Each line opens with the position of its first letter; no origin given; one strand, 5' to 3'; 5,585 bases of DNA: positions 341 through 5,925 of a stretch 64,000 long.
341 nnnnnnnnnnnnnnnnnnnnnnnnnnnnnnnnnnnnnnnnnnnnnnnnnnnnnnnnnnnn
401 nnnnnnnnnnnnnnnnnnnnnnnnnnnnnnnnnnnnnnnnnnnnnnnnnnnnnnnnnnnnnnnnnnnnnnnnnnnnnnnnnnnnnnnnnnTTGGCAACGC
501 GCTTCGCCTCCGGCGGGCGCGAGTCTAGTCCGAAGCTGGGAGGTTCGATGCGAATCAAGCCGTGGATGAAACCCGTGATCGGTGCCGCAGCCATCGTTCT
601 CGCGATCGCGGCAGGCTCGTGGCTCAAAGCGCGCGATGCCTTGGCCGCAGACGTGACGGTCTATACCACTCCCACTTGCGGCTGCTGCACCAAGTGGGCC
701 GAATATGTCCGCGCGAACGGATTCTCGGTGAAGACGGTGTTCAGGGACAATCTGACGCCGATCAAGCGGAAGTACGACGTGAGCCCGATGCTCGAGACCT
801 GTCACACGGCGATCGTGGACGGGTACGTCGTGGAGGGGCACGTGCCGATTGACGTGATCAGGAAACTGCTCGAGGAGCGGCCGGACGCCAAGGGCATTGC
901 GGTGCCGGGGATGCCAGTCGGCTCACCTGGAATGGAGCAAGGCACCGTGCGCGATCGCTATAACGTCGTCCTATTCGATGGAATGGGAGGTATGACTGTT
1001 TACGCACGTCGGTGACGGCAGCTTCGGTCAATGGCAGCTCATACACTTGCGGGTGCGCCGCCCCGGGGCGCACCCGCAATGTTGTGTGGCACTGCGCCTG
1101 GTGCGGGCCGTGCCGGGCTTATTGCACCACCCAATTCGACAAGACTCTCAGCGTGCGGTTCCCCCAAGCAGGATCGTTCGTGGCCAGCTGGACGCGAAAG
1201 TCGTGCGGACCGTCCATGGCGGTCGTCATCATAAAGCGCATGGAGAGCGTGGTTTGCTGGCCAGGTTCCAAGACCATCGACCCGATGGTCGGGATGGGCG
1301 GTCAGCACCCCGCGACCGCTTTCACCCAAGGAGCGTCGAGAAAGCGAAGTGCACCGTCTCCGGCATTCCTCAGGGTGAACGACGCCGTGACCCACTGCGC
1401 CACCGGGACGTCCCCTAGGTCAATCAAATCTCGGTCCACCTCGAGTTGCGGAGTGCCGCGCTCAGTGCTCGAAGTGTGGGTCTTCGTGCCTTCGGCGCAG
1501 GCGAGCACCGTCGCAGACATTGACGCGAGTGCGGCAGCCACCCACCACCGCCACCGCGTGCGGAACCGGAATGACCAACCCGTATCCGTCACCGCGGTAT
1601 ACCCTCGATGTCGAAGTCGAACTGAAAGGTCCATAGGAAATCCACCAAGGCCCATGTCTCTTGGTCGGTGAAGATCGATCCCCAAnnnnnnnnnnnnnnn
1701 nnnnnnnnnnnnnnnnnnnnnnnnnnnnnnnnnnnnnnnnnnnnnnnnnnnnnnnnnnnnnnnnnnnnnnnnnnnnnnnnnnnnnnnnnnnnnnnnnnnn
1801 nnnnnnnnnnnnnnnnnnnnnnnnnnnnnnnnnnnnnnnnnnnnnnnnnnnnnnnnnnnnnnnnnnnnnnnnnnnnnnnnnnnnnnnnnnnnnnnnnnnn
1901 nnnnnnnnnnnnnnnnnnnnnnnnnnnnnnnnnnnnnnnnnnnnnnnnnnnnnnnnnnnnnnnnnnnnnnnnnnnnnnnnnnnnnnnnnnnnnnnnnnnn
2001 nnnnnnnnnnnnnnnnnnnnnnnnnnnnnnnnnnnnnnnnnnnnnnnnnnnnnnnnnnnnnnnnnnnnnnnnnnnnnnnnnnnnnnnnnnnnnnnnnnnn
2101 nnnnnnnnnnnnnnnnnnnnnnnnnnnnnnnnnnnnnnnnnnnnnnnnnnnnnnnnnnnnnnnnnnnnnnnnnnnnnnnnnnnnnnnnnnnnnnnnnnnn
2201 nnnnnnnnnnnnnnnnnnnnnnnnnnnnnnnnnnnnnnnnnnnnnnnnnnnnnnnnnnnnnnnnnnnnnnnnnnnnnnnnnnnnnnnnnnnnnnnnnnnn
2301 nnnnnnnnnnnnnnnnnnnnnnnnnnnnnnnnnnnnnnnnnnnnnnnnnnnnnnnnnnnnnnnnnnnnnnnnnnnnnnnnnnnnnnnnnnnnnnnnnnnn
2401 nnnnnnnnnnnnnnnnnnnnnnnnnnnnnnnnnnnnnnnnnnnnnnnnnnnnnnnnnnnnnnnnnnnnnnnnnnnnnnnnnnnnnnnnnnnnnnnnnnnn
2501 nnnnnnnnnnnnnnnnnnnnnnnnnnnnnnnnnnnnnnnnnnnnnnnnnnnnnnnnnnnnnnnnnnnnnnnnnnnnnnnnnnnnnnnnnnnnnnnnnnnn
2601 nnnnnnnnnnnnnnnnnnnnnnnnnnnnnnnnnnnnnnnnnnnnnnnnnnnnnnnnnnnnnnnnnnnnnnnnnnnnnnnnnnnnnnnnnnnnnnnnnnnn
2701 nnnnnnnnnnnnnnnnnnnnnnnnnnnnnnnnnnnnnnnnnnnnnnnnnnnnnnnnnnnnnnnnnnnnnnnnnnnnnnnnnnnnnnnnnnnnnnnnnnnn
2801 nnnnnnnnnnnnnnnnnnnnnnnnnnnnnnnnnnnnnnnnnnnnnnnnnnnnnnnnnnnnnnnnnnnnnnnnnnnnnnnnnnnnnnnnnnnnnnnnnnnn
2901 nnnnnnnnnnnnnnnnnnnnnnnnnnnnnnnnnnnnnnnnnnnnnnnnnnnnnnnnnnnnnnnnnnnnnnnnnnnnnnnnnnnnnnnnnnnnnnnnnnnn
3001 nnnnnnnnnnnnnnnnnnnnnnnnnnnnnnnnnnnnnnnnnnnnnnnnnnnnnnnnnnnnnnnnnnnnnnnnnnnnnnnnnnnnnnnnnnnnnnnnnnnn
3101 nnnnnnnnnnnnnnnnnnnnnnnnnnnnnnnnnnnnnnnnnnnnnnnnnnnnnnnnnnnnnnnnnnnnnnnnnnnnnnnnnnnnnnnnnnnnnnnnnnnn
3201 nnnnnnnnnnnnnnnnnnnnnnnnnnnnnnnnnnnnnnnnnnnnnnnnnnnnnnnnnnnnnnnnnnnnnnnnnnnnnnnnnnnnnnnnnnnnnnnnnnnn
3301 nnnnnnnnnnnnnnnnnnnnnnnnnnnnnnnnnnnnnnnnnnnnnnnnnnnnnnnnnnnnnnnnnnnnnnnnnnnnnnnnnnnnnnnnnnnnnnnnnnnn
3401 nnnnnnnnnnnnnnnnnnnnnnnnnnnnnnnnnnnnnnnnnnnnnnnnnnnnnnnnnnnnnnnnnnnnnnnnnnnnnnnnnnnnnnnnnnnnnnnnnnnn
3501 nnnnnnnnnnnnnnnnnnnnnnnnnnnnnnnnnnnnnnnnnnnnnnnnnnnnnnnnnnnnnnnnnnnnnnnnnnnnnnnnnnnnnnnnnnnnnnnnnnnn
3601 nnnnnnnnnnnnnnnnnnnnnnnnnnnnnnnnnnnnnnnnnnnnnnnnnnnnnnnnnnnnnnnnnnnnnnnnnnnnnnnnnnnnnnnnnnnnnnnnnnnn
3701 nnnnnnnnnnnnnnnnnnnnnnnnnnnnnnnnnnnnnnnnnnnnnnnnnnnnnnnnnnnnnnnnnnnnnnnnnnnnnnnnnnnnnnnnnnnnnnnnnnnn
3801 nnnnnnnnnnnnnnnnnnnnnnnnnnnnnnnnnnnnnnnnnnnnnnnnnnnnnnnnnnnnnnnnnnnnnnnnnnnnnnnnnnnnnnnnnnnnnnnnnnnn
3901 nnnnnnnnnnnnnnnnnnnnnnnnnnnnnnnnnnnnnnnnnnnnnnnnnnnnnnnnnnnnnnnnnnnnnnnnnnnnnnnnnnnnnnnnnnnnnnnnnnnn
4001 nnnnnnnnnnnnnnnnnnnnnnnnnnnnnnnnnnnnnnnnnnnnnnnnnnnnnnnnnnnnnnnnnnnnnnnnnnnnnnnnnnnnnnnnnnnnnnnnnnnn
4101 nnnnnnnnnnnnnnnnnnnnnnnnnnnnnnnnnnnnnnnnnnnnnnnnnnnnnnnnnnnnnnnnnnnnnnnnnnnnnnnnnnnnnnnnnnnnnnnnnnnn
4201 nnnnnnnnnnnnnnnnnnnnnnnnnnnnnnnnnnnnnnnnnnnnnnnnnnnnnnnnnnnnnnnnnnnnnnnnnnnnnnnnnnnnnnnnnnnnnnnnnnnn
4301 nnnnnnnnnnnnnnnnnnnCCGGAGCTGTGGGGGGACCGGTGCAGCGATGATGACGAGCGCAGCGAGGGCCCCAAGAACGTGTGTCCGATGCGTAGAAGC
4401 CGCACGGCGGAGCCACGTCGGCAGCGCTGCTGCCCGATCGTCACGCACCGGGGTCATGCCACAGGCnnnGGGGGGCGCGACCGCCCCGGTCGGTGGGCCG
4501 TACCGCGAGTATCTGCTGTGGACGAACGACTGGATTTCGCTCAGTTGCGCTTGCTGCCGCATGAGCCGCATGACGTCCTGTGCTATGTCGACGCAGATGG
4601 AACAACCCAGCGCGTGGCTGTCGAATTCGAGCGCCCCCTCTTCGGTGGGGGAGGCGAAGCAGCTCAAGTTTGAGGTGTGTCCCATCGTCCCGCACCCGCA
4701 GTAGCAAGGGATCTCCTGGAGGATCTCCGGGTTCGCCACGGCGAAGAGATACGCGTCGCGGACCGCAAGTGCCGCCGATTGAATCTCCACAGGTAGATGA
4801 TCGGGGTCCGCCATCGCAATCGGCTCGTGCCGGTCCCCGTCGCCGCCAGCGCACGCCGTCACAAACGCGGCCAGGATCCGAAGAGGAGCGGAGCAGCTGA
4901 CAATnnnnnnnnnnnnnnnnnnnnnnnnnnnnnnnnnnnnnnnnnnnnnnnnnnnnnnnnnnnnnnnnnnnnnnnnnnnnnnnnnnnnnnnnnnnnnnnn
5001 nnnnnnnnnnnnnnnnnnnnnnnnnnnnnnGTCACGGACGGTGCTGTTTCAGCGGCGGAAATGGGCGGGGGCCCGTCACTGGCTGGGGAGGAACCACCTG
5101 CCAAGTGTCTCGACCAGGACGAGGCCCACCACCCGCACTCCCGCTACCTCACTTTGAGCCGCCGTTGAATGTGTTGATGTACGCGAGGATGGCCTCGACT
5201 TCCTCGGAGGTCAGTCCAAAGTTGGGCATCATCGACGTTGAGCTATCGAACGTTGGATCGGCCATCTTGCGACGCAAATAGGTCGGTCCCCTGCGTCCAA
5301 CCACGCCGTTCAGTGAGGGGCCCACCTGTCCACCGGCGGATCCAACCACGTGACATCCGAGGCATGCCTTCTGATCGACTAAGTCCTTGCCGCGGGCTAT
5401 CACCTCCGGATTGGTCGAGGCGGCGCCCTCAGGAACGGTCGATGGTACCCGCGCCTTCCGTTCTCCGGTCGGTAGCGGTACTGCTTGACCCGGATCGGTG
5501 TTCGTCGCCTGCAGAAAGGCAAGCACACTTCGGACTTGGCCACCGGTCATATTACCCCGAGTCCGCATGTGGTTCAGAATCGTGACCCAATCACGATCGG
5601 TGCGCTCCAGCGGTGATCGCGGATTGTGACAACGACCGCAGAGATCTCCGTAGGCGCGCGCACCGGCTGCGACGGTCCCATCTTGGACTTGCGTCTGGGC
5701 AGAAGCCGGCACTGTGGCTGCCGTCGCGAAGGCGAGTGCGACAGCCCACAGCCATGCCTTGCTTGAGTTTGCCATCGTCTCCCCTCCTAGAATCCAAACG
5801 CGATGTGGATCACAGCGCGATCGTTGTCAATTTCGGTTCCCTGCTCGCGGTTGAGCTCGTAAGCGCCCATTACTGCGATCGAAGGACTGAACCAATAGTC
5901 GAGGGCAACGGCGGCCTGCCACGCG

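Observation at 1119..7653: Complete eight-gene porin / cytochrome c / CuA-cupredoxin / polyferredoxin operon, tail-to-tail with copA-copG and lacking any known terminal enzyme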

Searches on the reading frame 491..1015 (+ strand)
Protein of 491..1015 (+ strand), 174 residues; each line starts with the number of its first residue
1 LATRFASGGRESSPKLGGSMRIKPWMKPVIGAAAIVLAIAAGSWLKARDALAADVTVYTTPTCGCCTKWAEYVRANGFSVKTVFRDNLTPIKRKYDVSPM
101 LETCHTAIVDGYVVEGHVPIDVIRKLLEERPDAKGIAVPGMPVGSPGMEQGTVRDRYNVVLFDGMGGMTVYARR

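Call 3: search_protein_families(library=pfam, proteins=[window:491-1015:+], max_evalue=0.01)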
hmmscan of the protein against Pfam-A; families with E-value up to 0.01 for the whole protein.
window:491-1015:+ (174 aa): 2 families
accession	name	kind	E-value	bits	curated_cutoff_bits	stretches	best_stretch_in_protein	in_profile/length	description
PF04214.18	DUF411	-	9.7e-27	92.9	27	1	101-148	1-48/48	Protein of unknown function, DUF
PF00462.30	Glutaredoxin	-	0.0071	17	22.9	0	55-83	1-29/60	Glutaredoxin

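Call 4: search_protein_families(library=ncbifam, proteins=[window:491-1015:+], max_evalue=0.01)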
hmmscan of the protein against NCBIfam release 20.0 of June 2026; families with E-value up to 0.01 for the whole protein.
window:491-1015:+ (174 aa): 1 family
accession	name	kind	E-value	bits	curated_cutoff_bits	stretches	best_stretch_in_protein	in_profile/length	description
TIGR02196.1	GlrX_YruB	hypoth_equivalog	0.003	18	88.55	1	55-80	2-27/74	glutaredoxin-like protein, YruB-family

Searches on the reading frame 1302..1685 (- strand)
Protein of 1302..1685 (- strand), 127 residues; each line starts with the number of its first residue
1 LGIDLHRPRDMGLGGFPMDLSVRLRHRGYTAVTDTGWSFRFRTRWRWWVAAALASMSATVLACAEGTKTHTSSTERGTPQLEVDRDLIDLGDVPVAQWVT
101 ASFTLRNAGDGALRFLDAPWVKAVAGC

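Call 3: search_protein_families(library=pfam, proteins=[window:1302-1685:-], max_evalue=0.01)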
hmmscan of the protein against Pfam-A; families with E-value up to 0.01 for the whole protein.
window:1302-1685:- (127 aa): 1 family
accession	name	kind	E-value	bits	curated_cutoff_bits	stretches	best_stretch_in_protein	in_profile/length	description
PF22544.2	HYDIN_VesB_CFA65-like_Ig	-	1.2e-05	25.9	25.5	1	79-115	1-37/100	HYDIN/CFA65/VesB-like, Ig-like domain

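Call 4: search_protein_families(library=ncbifam, proteins=[window:1302-1685:-], max_evalue=0.01)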
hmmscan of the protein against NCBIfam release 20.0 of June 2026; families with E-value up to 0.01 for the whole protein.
window:1302-1685:- (127 aa): 2 families
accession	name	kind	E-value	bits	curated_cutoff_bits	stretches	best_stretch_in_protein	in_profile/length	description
NF012200.0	choice_anch_D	domain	0.00077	20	45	1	77-117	13-52/108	choice-of-anchor D domain-containing protein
NF058595.1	invert_tail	domain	0.0016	18.8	37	1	41-80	50-88/113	lipo-invert putative C-terminal anchoring domain-containing protein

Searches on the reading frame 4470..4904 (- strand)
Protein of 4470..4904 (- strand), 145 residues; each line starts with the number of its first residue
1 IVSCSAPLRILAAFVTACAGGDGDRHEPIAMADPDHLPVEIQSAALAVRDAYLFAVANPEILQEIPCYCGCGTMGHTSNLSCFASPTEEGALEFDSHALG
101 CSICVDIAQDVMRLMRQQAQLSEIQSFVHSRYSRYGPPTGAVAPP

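Call 34: search_solved_structures(query=window:4470-4904:-, max_evalue=1)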
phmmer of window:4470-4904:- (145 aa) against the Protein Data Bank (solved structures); distinct sequences matched with E-value up to 1: 0.

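Call 49: find_homologous_proteins(query=window:4470-4904:-, max_evalue=0.001)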
Query window:4470-4904:- (145 aa): 1475 proteins with E <= 0.001 among 1501 candidates; the best 120 are listed.
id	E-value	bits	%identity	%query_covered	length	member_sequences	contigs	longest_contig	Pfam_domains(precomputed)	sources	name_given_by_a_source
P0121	2.0e-71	257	100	79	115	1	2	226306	PF13798.12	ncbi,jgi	jgi:hypothetical protein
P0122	2.9e-45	172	61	92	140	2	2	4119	PF13798.12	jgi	jgi:hypothetical protein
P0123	6.0e-44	168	59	90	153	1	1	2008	PF13798.12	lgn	-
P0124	2.4e-43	166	64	79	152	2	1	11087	PF13798.12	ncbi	-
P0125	3.6e-43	165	56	90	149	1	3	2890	PF13798.12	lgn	-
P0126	1.7e-42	163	58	89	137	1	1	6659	PF13798.12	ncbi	-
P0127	2.3e-42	163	55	88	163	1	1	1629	PF13798.12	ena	-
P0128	2.8e-42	162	55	88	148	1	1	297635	PF13798.12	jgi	jgi:hypothetical protein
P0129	9.8e-42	161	54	87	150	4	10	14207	PF13798.12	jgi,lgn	-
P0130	1.0e-41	160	57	88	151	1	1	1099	PF13798.12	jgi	jgi:hypothetical protein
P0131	1.1e-41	160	54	94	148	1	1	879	PF13798.12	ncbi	-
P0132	2.0e-41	160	66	76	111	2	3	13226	PF13798.12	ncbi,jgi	jgi:hypothetical protein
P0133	2.0e-41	160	55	91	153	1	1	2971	PF13798.12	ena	-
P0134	2.2e-41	159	52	88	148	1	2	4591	PF13798.12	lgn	-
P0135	3.0e-41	159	58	79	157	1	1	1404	PF13798.12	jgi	jgi:hypothetical protein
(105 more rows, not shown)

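Call 57: predict_structure(alignment_id=A3)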
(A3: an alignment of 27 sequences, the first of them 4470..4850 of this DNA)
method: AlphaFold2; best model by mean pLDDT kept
length: 127 residues; sequences in the alignment: 27
mean_pLDDT: 90.0   pTM: 0.83
mean pLDDT of the five models: 90.0, 89.7, 88.9, 88.4, 88.3
residues with pLDDT >= 90: 94; 70-90: 21; 50-70: 9; < 50: 3
segments of 3 or more residues with pLDDT < 50: none
pLDDT, mean of each block of 10 residues (from residue 1): 63 95 97 97 95 88 93 89 94 97 96 95 64
secondary structure, 60 per line:
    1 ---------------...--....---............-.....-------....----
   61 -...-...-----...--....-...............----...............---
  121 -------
elements in order: H21-24 H28-39 H41-45 H53-56 E66-68 E74-76 H79-82 H84-98 H103-117

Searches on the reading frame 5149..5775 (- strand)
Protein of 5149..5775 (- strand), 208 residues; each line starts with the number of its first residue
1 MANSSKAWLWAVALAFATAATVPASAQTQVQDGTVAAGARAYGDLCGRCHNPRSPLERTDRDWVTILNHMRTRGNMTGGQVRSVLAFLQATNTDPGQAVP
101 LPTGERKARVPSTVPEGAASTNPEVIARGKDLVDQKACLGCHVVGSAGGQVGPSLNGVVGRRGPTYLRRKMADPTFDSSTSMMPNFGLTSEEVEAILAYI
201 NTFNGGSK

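Call 3: search_protein_families(library=pfam, proteins=[window:5149-5775:-], max_evalue=0.01)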
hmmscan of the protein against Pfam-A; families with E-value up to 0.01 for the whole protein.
window:5149-5775:- (208 aa): 2 families
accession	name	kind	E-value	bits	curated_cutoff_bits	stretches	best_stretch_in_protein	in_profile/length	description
PF00034.26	Cytochrom_C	-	2.5e-13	51.6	21.3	1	126-202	1-88/90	Cytochrome c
PF13442.11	Cytochrome_CBB3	-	1.5e-10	41.7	27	1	126-200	3-68/68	Cytochrome C oxidase, cbb3-type, subunit III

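Call 4: search_protein_families(library=ncbifam, proteins=[window:5149-5775:-], max_evalue=0.01)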
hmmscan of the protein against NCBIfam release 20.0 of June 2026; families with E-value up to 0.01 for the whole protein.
window:5149-5775:- (208 aa): 15 families
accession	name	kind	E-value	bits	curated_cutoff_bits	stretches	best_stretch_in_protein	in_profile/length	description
TIGR04485.1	thiosulf_SoxX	equivalog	8.5e-12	45.6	61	1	137-202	4-77/78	sulfur oxidation c-type cytochrome SoxX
NF050122.1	bc1_QcrC_actin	exception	1.6e-08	34.2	200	1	117-207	32-121/253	cytochrome bc1 complex diheme cytochrome c subunit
NF040971.1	cytc_ExtS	equivalog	3.2e-07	29.9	100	1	124-200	76-147/262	selenite/tellurite reduction operon c-type cytochrome lipoprotein ExtS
TIGR02603.1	CxxCH_TIGR02603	domain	3.7e-07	30.2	68.15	1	127-175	4-51/134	putative heme-binding domain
NF011054.0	PRK14486.1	equivalog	3.2e-05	23.6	447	1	117-202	206-289/294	putative bifunctional cbb3-type cytochrome c oxidase subunit II/cytochrome c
TIGR04494.1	c550_PedF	equivalog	3.4e-05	23.8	122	0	127-203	52-130/133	cytochrome c-550 PedF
NF045773.1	cytochro_C550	exception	0.00016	21.6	125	1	121-201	44-117/118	cytochrome c550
NF043008.1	Cyt550_Brdyrhiz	equivalog_domain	0.00023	21.3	240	1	128-165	29-65/131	cytochrome c-550 CycA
TIGR00782.1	ccoP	equivalog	0.00026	20.4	179.95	1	118-206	195-284/285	cytochrome-c oxidase, cbb3-type subunit III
TIGR02162.1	torC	equivalog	0.00077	18.8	478.2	1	35-94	322-381/387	pentaheme c-type cytochrome TorC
TIGR03872.1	cytochrome_MoxG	equivalog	0.0016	18.6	147.8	1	121-204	39-122/133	cytochrome c(L), periplasmic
NF040606.1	CytoC_perox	subfamily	0.0025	17.1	150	0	24-98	287-342/524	di-heme-cytochrome C peroxidase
NF045774.1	cytochro_C551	exception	0.007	16.3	118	0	128-200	41-106/110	cytochrome c551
NF052248.1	SorU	equivalog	0.0076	16.5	100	0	136-200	11-72/72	SorU family sulfite dehydrogenase c-type cytochrome subunit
TIGR03045.1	PS_II_C550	equivalog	0.0076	15.9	177.75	0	18-51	31-67/159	photosystem II cytochrome c-550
